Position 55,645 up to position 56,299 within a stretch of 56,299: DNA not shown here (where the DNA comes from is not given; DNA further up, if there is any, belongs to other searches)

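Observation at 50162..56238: Partner-switching kinase/STAS pair built into an Mla lipid-transport operon that continues into a TPR lipoprotein and a GT-C membrane protein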

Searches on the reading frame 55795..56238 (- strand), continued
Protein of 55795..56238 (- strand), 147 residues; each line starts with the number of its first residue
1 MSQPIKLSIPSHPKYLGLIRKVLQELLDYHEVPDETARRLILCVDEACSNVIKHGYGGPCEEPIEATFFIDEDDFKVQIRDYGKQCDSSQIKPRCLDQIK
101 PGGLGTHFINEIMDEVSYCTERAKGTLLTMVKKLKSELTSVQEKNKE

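Call 35: search_protein_families(library=pfam, proteins=[L012:7451-8827:+, L017:7290-8744:-, L023:6278-7792:-, L025:7092-8027:+, L067:5841-8900:+, L072:2334-4190:+, L062:5819-7621:+, L029:5894-6442:+, L029:6847-7473:-, L051:8427-8882:+], max_evalue=0.001)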
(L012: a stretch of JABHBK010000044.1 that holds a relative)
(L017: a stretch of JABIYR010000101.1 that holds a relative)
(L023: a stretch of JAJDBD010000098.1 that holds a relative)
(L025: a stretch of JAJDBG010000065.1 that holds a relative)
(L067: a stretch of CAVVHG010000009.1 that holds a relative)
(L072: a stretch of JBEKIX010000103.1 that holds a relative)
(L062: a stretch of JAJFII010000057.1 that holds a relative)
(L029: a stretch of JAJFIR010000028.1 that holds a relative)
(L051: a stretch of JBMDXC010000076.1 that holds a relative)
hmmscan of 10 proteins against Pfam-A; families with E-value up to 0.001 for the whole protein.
L012:7451-8827:+ (458 aa): 7 families
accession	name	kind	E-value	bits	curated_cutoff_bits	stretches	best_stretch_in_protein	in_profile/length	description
PF08239.17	SH3_3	-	6.6e-13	49.1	27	1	405-454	3-53/54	Bacterial SH3 domain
PF07719.23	TPR_2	-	2.9e-09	36.8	27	1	135-165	2-32/34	Tetratricopeptide repeat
PF06347.19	SH3_4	-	1.7e-07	31.4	24.1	1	404-451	4-51/56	Bacterial SH3 domain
PF00515.34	TPR_1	-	2.2e-07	30.8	27.8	1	135-165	2-32/34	Tetratricopeptide repeat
PF13432.12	TPR_16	-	1.2e-06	29.3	32.7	1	105-166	2-63/65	Tetratricopeptide repeat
PF13181.12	TPR_8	-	2.3e-05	24.7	25.7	0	136-165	3-32/34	Tetratricopeptide repeat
PF13424.12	TPR_12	-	0.00016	22.2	30.1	0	119-163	29-74/77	Tetratricopeptide repeat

L017:7290-8744:- (484 aa): 3 families
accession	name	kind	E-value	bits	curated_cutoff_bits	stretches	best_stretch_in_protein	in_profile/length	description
PF02518.31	HATPase_c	-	3.9e-29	101.8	26.4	1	359-470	2-110/111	Histidine kinase-, DNA gyrase B-, and HSP90-like ATPase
PF00512.31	HisKA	-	4.9e-11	43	26.9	1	252-316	3-65/66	His Kinase A (phospho-acceptor) domain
PF13426.13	PAS_9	-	1.5e-08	35.3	27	1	129-227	3-101/103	PAS domain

L023:6278-7792:- (504 aa): 2 families
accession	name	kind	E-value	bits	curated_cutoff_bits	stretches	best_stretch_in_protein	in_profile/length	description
PF14403.11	CP_ATPgrasp_2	-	7.9e-162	538.9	32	1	105-480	1-374/374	Circularly permuted ATP-grasp type 2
PF04174.18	CP_ATPgrasp_1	-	5.5e-139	463.2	23.1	1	105-436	1-332/332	A circularly permuted ATPgrasp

L025:7092-8027:+ (311 aa): 3 families
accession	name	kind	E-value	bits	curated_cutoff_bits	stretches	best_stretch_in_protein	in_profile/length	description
PF12974.12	Phosphonate-bd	-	6.1e-65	219.4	27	1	55-292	2-238/242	ABC transporter, phosphonate, periplasmic substrate-binding protein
PF09084.16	NMT1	-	0.00011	22.6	20.5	1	79-214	18-145/216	NMT1/THI5 like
PF13531.11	SBP_bac_11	-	0.00028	21.2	25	1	71-219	15-165/227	Bacterial extracellular solute-binding protein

L067:5841-8900:+ (1019 aa): 13 families
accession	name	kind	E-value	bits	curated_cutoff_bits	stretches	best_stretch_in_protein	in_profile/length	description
PF17128.10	DUF5107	-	2.5e-105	352.3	24.4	1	70-365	6-309/310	Domain of unknown function (DUF5107)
PF14559.12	TPR_19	-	5.3e-19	68.8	25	2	585-640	2-57/68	Tetratricopeptide repeat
PF13432.12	TPR_16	-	1.7e-12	48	32.7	0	479-538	4-63/65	Tetratricopeptide repeat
PF13428.12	TPR_14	-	1.7e-10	40.9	23.5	0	823-864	2-43/44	Tetratricopeptide repeat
PF07719.23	TPR_2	-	2.1e-10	40.4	27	0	576-605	3-32/34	Tetratricopeptide repeat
PF12895.13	ANAPC3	-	7.9e-10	39.3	27.2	0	811-882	12-82/82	Anaphase-promoting complex, cyclosome, subunit 3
PF25064.1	ARM_TT21_5th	-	1.4e-07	32.2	27.8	1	486-585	15-117/117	TT21 fifth ARM repeats domain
PF13431.12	TPR_17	-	2e-07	31.2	24.4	0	495-527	2-34/34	Tetratricopeptide repeat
PF07721.20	TPR_4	-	4.6e-06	27.2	27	0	860-880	5-25/26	Tetratricopeptide repeat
PF13424.12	TPR_12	-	5.2e-06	27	30.1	0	574-637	3-74/77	Tetratricopeptide repeat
PF00515.34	TPR_1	-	0.00011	22.2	27.8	0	577-604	4-31/34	Tetratricopeptide repeat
PF13176.12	TPR_7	-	0.00015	22.1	27.9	0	580-604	5-31/36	Tetratricopeptide repeat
PF12569.14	NatA_aux_su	-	0.00037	20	33.3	0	507-570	193-255/515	N-terminal acetyltransferase A, auxiliary subunit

L072:2334-4190:+ (618 aa): 2 families
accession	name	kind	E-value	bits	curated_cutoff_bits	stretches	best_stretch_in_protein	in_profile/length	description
PF06808.19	DctM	-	1.6e-67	228.6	23.8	1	197-608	3-413/413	Tripartite ATP-independent periplasmic transporter, DctM component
PF04290.18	DctQ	-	1.1e-17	64.6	28.3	1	37-159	3-125/132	Tripartite ATP-independent periplasmic transporters, DctQ component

L062:5819-7621:+ (600 aa): 3 families
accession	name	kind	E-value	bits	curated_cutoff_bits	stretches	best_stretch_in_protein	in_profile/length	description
PF07167.19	PhaC_N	-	7.7e-77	257.3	23.7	1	107-279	1-173/173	Poly-beta-hydroxybutyrate polymerase (PhaC) N-terminus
PF00561.26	Abhydrolase_1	-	1.2e-15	58.3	25.8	1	275-524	19-245/245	alpha/beta hydrolase fold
PF11339.14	DUF3141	-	8.8e-06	25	29.7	1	391-496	209-316/582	Protein of unknown function (DUF3141)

L029:5894-6442:+ (182 aa): 2 families
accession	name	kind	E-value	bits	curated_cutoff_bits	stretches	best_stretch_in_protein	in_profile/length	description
PF13628.12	DUF4142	-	4.3e-35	121.4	27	1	37-177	2-137/138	Domain of unknown function (DUF4142)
PF03713.19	DUF305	-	7.8e-07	29.7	27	1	55-158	18-130/151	Domain of unknown function (DUF305)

L029:6847-7473:- (208 aa): 4 families
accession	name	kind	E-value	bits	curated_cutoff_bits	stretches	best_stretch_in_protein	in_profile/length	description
PF13412.12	HTH_24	-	7.7e-06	25.8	21.9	1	22-53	17-48/48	Winged helix-turn-helix DNA-binding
PF08279.18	HTH_11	-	1.8e-05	25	25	1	8-51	1-44/55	HTH domain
PF01978.25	TrmB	-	0.0002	21.6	25.6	1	3-60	4-60/68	Sugar-specific transcriptional regulator TrmB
PF12802.13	MarR_2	-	0.00028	21.4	27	0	22-63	19-60/61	MarR family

L051:8427-8882:+ (151 aa): 1 family
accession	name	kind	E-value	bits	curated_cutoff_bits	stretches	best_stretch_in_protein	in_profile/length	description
PF01035.26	DNA_binding_1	-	4.9e-28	97.2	27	1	53-134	2-81/81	6-O-methylguanine DNA methyltransferase, DNA binding domain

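Call 63: search_protein_families(library=pfam, proteins=[L085:10520-11587:+, L085:11789-12937:+, L085:13379-15202:+, L036:5278-5904:+, L036:5956-6609:+, L036:5134-5832:-, L015:9851-10663:+], max_evalue=0.001)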
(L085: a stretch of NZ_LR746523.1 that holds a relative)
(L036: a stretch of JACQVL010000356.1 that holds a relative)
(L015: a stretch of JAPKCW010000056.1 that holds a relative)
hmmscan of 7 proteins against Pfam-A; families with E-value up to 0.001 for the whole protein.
L085:10520-11587:+ (355 aa): 2 families
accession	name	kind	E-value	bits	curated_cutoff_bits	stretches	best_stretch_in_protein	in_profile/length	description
PF22521.2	HypF_C_2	-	1.1e-65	222.3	27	1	115-347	1-241/241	Carbamoyltransferase, Kae1-like Domain, second subdomain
PF17788.7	HypF_C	-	8.2e-29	100.7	23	1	11-106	3-99/99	HypF Kae1-like domain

L085:11789-12937:+ (382 aa): 1 family
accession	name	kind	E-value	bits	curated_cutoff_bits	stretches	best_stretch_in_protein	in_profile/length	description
PF01924.21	HypD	-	5.1e-155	516.3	25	1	20-377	2-351/351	Hydrogenase formation hypA family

L085:13379-15202:+ (607 aa): 0 families

L036:5278-5904:+ (208 aa): 0 families

L036:5956-6609:+ (217 aa): 0 families

L036:5134-5832:- (232 aa): 3 families
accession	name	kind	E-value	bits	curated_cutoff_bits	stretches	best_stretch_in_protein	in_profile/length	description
PF02678.22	Pirin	-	6.7e-37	126.3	26.1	1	7-119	5-108/108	Pirin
PF17954.7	Pirin_C_2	-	8.5e-30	103.2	22.9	1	146-231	1-86/86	Quercetinase C-terminal cupin domain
PF07883.17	Cupin_2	-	5.6e-05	23.2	27.2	1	48-117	5-69/70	Cupin domain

L015:9851-10663:+ (270 aa): 14 families
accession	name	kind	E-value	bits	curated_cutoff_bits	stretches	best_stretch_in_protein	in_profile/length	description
PF13414.12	TPR_11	-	4.9e-18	65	26.8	1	113-146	7-40/42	TPR repeat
PF07719.23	TPR_2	-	1.4e-15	56.4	27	0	169-200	2-33/34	Tetratricopeptide repeat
PF14559.12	TPR_19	-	6.9e-15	55.6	25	1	113-171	4-62/68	Tetratricopeptide repeat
PF13181.12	TPR_8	-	3.5e-13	49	25.7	0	106-133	7-34/34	Tetratricopeptide repeat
PF00515.34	TPR_1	-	7.4e-13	48.2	27.8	0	134-163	1-30/34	Tetratricopeptide repeat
PF13424.12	TPR_12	-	1.4e-12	48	30.1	2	100-162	3-73/77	Tetratricopeptide repeat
PF13428.12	TPR_14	-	2.2e-11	43.7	23.5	0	170-211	3-44/44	Tetratricopeptide repeat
PF13431.12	TPR_17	-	1.7e-10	40.8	24.4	0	123-152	2-31/34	Tetratricopeptide repeat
PF13176.12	TPR_7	-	2.2e-09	37.1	27.9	0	178-203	9-34/36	Tetratricopeptide repeat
PF13432.12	TPR_16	-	5.9e-08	33.4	32.7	0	138-193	1-56/65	Tetratricopeptide repeat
PF25063.1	ARM_TT21_C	-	8.1e-08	32.8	35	1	70-155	99-185/209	Tetratricopeptide repeat protein 21 C-terminal ARM domain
PF09976.15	TPR_21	-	0.00016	21.9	25.5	0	68-132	115-178/193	Tetratricopeptide repeat-like domain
PF13174.12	TPR_6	-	0.00059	20.8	26.3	0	72-99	6-33/33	Tetratricopeptide repeat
PF12895.13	ANAPC3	-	0.00083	20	27.2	0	119-193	8-81/82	Anaphase-promoting complex, cyclosome, subunit 3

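Call 67: search_protein_families(library=pfam, proteins=[L062:11395-12387:+, L062:12311-13024:+, L062:13031-13633:+, L062:14090-15148:+, L075:3109-3552:-, L075:2357-2623:-], max_evalue=0.001)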
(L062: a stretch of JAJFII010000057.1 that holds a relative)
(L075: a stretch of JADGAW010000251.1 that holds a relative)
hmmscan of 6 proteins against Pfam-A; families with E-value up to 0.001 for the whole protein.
L062:11395-12387:+ (330 aa): 4 families
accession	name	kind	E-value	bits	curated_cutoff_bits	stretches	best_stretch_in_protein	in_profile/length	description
PF02470.25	MlaD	-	2.7e-10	40.8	25.1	1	40-112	5-78/81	MlaD protein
PF04108.17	ATG17_like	-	1.8e-05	24.8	43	1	139-312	76-255/355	Autophagy protein ATG17-like domain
PF05478.16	Prominin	-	0.00013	20.7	34.3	0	136-222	318-402/799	Prominin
PF07464.16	ApoLp-III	-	0.00026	21.6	36.3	0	231-302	53-125/146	Apolipophorin-III precursor (apoLp-III)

L062:12311-13024:+ (237 aa): 1 family
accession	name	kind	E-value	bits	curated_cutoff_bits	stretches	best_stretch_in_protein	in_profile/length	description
PF03886.18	ABC_trans_aux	-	1e-09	38.7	26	1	68-224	1-154/161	ABC-type transport auxiliary lipoprotein component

L062:13031-13633:+ (200 aa): 2 families
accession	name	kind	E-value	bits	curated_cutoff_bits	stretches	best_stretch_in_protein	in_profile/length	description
PF01583.26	APS_kinase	-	7.8e-63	211.5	21.1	1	26-174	2-152/152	Adenylylsulphate kinase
PF13671.12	AAA_33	-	3.2e-07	31.2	27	1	28-139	1-114/143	AAA domain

L062:14090-15148:+ (352 aa): 1 family
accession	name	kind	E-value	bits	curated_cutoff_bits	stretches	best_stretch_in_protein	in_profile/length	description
PF00072.30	Response_reg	-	2.1e-19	70.2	30.2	1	11-127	1-106/111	Response regulator receiver domain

L075:3109-3552:- (147 aa): 0 families

L075:2357-2623:- (88 aa): 1 family
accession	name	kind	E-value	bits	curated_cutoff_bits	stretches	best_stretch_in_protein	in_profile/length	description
PF01455.23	HupF_HypC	-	1e-21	77.2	28.5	1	1-69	1-65/65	HupF/HypC family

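Call 97: find_related_loci(query=window:55795-56238:-, collection=metagenome_contigs, flank=6000)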
Query window:55795-56238:- (147 aa) in metagenome_contigs; peptide patterns used: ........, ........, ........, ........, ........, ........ (x = any residue, [..] = any of these).
335 stretches matched a pattern; 74 encode a relative of the query (tblastn E <= 1e-3); 74 distinct loci.
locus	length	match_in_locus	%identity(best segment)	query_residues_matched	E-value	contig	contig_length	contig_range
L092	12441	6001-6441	98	1-147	5e-96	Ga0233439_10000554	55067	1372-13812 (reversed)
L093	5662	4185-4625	96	1-147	7e-95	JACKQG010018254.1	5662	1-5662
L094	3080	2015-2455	97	1-147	3e-96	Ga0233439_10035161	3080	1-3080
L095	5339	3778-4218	97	1-147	2e-94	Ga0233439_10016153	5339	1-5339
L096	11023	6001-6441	90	1-147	1e-89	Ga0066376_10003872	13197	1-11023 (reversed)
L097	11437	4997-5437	93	1-147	2e-89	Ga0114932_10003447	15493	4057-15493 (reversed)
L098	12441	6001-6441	89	1-147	2e-88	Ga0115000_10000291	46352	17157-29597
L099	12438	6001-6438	84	1-146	1e-83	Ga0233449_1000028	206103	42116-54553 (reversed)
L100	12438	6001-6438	84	1-146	1e-83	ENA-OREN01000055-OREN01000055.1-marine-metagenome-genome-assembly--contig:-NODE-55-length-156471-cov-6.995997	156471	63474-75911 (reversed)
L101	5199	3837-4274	84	1-146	1e-83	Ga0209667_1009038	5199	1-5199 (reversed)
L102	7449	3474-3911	84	1-146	6e-83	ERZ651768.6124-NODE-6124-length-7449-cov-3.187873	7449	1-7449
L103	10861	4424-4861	84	1-146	5e-83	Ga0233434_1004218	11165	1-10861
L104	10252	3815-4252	84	1-146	5e-83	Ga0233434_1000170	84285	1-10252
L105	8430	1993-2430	84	1-146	1e-82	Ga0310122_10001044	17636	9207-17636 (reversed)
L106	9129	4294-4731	84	1-146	1e-82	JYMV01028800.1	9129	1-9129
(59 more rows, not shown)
